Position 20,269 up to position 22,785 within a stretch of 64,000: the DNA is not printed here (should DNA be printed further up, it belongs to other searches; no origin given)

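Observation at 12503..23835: Minor-pilin operon ending in a ~2,620-aa PilY1-like giant lipoprotein: candidate pilus-presented giant adhesin module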

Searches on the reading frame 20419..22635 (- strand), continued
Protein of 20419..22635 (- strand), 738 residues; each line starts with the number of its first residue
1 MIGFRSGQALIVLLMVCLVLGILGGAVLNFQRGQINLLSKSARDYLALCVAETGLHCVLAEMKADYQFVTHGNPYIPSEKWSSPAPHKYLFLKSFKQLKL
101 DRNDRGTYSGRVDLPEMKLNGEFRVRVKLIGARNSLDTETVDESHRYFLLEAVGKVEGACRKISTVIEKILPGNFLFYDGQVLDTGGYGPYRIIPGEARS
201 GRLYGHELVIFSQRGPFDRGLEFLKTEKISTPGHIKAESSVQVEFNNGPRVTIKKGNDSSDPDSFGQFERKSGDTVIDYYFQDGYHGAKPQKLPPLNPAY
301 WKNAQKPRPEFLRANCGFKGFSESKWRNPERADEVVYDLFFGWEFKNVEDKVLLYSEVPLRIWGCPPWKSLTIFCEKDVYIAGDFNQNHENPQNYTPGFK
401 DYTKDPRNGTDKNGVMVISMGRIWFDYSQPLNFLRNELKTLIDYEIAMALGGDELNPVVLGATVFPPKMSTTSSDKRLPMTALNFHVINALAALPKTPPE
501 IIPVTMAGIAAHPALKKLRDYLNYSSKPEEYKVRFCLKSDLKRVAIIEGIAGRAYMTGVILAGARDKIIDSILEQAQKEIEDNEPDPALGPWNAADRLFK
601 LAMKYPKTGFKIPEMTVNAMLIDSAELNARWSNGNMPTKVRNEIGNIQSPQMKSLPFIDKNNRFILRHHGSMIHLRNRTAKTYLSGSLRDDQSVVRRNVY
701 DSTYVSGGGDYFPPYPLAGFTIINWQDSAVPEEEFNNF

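Call 37: predict_structure(alignment_id=A2)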
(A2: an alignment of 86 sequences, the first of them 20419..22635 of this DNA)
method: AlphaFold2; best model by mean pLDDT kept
length: 738 residues; sequences in the alignment: 86
mean_pLDDT: 90.8   pTM: 0.87
mean pLDDT of the five models: 90.8, 90.6, 90.3, 89.7, 89.7
residues with pLDDT >= 90: 508; 70-90: 216; 50-70: 10; < 50: 4
segments of 3 or more residues with pLDDT < 50: 1-4
pLDDT, mean of each block of 10 residues (from residue 1): 56 87 85 74 91 94 91 86 81 89 79 88 94 84 91 93 95 95 93 90 96 92 95 94 92 93 86 86 91 94 93 93 93 95 93 97 96 97 95 86 90 96 96 94 95 88 90 88 92 89 87 92 92 93 93 93 94 95 91 94 90 96 91 89 94 93 95 94 89 93 83 92 92 90
secondary structure, 60 per line:
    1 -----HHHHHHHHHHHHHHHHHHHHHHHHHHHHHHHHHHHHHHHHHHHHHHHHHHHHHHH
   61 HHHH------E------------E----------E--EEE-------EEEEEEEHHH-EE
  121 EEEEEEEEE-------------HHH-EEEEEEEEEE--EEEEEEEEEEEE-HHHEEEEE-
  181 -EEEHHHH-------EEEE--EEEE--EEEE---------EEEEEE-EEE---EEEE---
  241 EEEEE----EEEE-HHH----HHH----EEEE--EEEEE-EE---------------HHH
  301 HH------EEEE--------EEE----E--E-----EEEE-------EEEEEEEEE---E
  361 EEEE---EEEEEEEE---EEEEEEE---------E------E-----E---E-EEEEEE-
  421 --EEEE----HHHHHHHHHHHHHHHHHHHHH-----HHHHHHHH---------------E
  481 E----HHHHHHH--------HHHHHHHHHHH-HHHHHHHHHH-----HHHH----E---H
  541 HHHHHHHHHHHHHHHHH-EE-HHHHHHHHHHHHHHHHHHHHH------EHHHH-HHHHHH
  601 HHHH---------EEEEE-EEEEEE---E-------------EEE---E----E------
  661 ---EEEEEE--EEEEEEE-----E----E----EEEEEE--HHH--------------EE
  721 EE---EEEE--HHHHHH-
elements in order (helices of 4 or more, strands of 3 or more residues): H6-64 E98-100 E108-114 E119-129 E147-156 E159-170 E175-179 E182-184 H185-188 E196-199 E202-205 E208-211 E221-226 E228-230 E234-237 E241-245 E250-253 E269-272 E275-279 H298-302 E309-312 E321-323 E337-340 E348-356 E360-364 E368-375 E379-385 E414-419 E423-426 H431-451 H457-464 H486-492 H501-511 H513-522 H528-531 H540-557 H562-582 H590-593 H595-604 E614-618 E620-625 E643-645 E664-669 E672-678 E694-699 E719-722 E726-729 H732-737

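Call 51: search_protein_representatives(alignment_id=A2)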
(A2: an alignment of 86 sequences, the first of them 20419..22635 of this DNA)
Query: 86 sequences, 734 profile positions. Proteins with E-value up to 0.001 (for the whole library): 161; up to 1e-10: 75; up to 1e-30: 60. The best 150 are listed.
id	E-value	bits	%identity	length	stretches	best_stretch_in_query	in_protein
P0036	0.0e+00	1059.5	-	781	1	7-733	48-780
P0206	1.6e-259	879.7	-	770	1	5-734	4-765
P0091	3.3e-249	845.6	-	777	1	6-734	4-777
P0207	1.9e-236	803.4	-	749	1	5-734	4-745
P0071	2.2e-233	793.2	-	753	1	5-734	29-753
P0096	1.7e-226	770.5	-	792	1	6-734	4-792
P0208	2.9e-222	756.5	-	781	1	6-734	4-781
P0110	6.3e-144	497.5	-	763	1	7-734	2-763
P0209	5.6e-120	418.3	-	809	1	4-734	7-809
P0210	2.5e-116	406.2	-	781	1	6-734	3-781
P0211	1.6e-114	400.3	-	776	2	1-458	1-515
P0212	9.0e-114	397.8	-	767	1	7-734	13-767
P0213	4.1e-111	389.0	-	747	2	7-463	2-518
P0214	9.6e-101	354.7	-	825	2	1-645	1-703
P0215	1.0e-100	354.6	-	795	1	8-734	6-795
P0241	1.3e-57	212.2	-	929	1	6-714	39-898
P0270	3.2e-14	68.7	-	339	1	9-257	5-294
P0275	3.7e-10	55.3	-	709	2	334-428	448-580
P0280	1.6e-08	49.9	-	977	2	330-428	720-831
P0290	1.1e-06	43.8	-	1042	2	332-381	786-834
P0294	3.4e-06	42.1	-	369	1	7-161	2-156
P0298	1.5e-05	40.0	-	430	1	4-73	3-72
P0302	2.7e-05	39.1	-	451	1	5-115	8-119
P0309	5.3e-05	38.2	-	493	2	6-78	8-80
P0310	5.6e-05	38.1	-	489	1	4-75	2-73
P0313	6.7e-05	37.9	-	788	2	7-101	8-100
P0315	7.4e-05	37.7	-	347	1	4-81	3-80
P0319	8.4e-05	37.5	-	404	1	7-72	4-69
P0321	1.0e-04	37.3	-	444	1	6-108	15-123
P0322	1.3e-04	36.9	-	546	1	4-74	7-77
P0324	1.5e-04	36.7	-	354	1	4-123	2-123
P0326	1.6e-04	36.6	-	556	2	5-72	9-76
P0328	1.7e-04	36.5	-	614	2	7-72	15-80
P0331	2.0e-04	36.3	-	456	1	5-80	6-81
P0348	4.5e-04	35.1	-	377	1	7-122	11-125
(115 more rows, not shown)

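Call 52: search_protein_families(library=pfam, proteins=[P0294, P0324, P0348, P0315, P0302, P0270, P0275, P0280, P0290, P0241], max_evalue=0.01)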
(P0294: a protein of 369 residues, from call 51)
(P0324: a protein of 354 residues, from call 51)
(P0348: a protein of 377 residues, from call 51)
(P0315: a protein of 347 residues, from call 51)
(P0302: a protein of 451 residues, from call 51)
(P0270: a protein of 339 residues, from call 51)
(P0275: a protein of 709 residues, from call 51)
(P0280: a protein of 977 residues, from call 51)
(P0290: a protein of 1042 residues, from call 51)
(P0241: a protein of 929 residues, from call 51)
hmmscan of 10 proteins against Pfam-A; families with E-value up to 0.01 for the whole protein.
P0294 (369 aa): 2 families
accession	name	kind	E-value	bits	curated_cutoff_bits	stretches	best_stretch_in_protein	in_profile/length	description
PF14341.11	PilX_N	-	2e-09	37.7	25.5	1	5-55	1-51/51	PilX N-terminal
PF20202.4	DUF6564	-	0.0061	16.7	25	0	274-317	77-120/230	Domain of unknown function (DUF6564)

P0324 (354 aa): 0 families

P0348 (377 aa): 1 family
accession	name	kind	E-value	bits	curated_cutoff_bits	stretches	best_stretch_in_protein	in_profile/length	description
PF14341.11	PilX_N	-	0.0038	17.6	25.5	1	19-65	8-51/51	PilX N-terminal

P0315 (347 aa): 2 families
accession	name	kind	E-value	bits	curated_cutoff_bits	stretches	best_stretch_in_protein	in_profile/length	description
PF14341.11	PilX_N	-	1.8e-09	37.9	25.5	1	9-59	1-51/51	PilX N-terminal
PF04519.19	Bactofilin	-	0.0015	19.1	27.9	1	169-207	8-46/98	Polymer-forming cytoskeletal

P0302 (451 aa): 1 family
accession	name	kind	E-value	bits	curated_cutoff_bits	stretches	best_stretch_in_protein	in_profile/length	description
PF23981.1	DUF7305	-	7.1e-17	62.3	27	1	327-437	76-184/185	Domain of unknown function (DUF7305)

P0270 (339 aa): 0 families

P0275 (709 aa): 0 families

P0280 (977 aa): 0 families

P0290 (1042 aa): 0 families

P0241 (929 aa): 0 families

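Call 65: fold_search(model_id=the predicted structure, library=pdb)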
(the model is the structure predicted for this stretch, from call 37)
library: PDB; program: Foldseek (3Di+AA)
matches with E <= 10: 83; with E <= 0.001: 3
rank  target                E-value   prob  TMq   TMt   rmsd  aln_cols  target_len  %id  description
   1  6qvi_C                9.0e-06  0.93  0.13  0.16  16.7       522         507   11  Crystal structure of competence-associated pilin ComZ from Thermus thermophilus (released 2019-05-29)
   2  6qvi_A                1.6e-05  0.89  0.12  0.16  17.6       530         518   10  Crystal structure of competence-associated pilin ComZ from Thermus thermophilus (released 2019-05-29)
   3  6qvi_B                8.0e-05  0.94  0.14  0.20  17.0       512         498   10  Crystal structure of competence-associated pilin ComZ from Thermus thermophilus (released 2019-05-29)
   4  2ns9_B                2.9e-01  0.44  0.07  0.28   5.9        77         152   18  Crystal structure of protein APE2225 from Aeropyrum pernix K1, Pfam COXG (released 2006-11-14)
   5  4wa0                  3.3e-01  0.10  0.07  0.14  18.1       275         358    7  The structure of a possible adhesin C-terminal domain from Caldicellulosiruptor kronotskyensis (released 2015-03-04)
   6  2ns9_A                3.6e-01  0.38  0.07  0.27   6.0        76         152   17  Crystal structure of protein APE2225 from Aeropyrum pernix K1, Pfam COXG (released 2006-11-14)
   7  2pcs                  4.8e-01  0.63  0.07  0.30   6.0        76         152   12  Crystal structure of conserved protein from Geobacillus kaustophilus (released 2007-04-10)
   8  5jyx_M                6.3e-01  0.21  0.06  0.36  15.6       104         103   16  Crystal structure of the covalent thioimide intermediate of the archaeosine synthase QueF-Like (released 2016-11-09)
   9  5jyx_F                6.6e-01  0.21  0.06  0.35  15.6       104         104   16  Crystal structure of the covalent thioimide intermediate of the archaeosine synthase QueF-Like (released 2016-11-09)
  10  5jyx_G                6.6e-01  0.20  0.06  0.34  15.8       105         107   17  Crystal structure of the covalent thioimide intermediate of the archaeosine synthase QueF-Like (released 2016-11-09)
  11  5jyx_C                7.8e-01  0.20  0.06  0.35  15.6       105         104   16  Crystal structure of the covalent thioimide intermediate of the archaeosine synthase QueF-Like (released 2016-11-09)
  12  5jyx_O                9.2e-01  0.20  0.06  0.36  14.2       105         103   13  Crystal structure of the covalent thioimide intermediate of the archaeosine synthase QueF-Like (released 2016-11-09)
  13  5jyx_B                9.7e-01  0.16  0.06  0.34  15.6       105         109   16  Crystal structure of the covalent thioimide intermediate of the archaeosine synthase QueF-Like (released 2016-11-09)
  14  5k0p_I                1.0e+00  0.16  0.06  0.35  14.9       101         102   13  Crystal structure of the archaeosine synthase QueF-Like in the apo form (released 2016-11-09)
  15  5k0p_A                1.0e+00  0.16  0.06  0.35  15.1       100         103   13  Crystal structure of the archaeosine synthase QueF-Like in the apo form (released 2016-11-09)
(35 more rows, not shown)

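Call 72: search_protein_families(library=pfam, proteins=[P0298, P0309, P0310, P0313, P0319, P0321, P0322, P0326, P0328, P0331], max_evalue=0.01)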
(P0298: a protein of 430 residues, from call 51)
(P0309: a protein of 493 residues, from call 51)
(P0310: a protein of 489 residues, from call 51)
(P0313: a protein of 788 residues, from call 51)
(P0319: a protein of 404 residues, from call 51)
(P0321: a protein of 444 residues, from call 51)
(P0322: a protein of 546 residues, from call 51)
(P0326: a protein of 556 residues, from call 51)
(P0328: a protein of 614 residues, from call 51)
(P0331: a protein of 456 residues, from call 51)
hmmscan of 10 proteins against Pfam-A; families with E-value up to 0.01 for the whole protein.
P0298 (430 aa): 1 family
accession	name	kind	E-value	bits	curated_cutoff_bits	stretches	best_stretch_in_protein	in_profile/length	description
PF23981.1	DUF7305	-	9.3e-16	58.7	27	1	255-404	41-182/185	Domain of unknown function (DUF7305)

P0309 (493 aa): 0 families

P0310 (489 aa): 1 family
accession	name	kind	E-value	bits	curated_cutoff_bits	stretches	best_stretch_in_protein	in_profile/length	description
PF14341.11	PilX_N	-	0.00056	20.3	25.5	1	8-57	1-50/51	PilX N-terminal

P0313 (788 aa): 0 families

P0319 (404 aa): 4 families
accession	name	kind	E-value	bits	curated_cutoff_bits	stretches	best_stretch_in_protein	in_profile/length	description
PF14341.11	PilX_N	-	3.3e-11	43.4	25.5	1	7-57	1-51/51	PilX N-terminal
PF10833.13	DUF2572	-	6.2e-06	26.5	23.8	1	278-311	157-190/219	Protein of unknown function (DUF2572)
PF23981.1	DUF7305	-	0.00018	21.9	27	0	276-383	77-182/185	Domain of unknown function (DUF7305)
PF04519.19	Bactofilin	-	0.00037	21.1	27.9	0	163-206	4-45/98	Polymer-forming cytoskeletal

P0321 (444 aa): 0 families

P0322 (546 aa): 0 families

P0326 (556 aa): 0 families

P0328 (614 aa): 0 families

P0331 (456 aa): 1 family
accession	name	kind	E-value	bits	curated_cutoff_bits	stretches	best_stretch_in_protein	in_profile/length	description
PF14341.11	PilX_N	-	4.8e-06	26.9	25.5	1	11-60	1-50/51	PilX N-terminal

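Call 86: find_encoding_contigs(protein=P0001, flank=10000, max_places=2)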
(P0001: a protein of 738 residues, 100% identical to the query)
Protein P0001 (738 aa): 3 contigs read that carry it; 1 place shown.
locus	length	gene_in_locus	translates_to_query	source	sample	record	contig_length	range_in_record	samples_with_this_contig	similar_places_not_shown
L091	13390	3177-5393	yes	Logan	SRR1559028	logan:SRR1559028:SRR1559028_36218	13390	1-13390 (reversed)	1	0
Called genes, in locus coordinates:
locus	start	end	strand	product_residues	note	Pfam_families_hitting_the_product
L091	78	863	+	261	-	-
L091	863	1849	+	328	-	PF16683:TGase_elicitor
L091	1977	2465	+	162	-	-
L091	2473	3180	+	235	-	-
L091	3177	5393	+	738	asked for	-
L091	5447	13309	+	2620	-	PF07495:Y_Y_Y (faint), PF13620:CarboxypepD_reg (faint), PF18911:PKD_4 (faint), PF00801:PKD (faint), PF06832:BiPBP_C (faint), PF17957:Big_7 (faint), PF02494:HYR (faint), PF01436:NHL (faint)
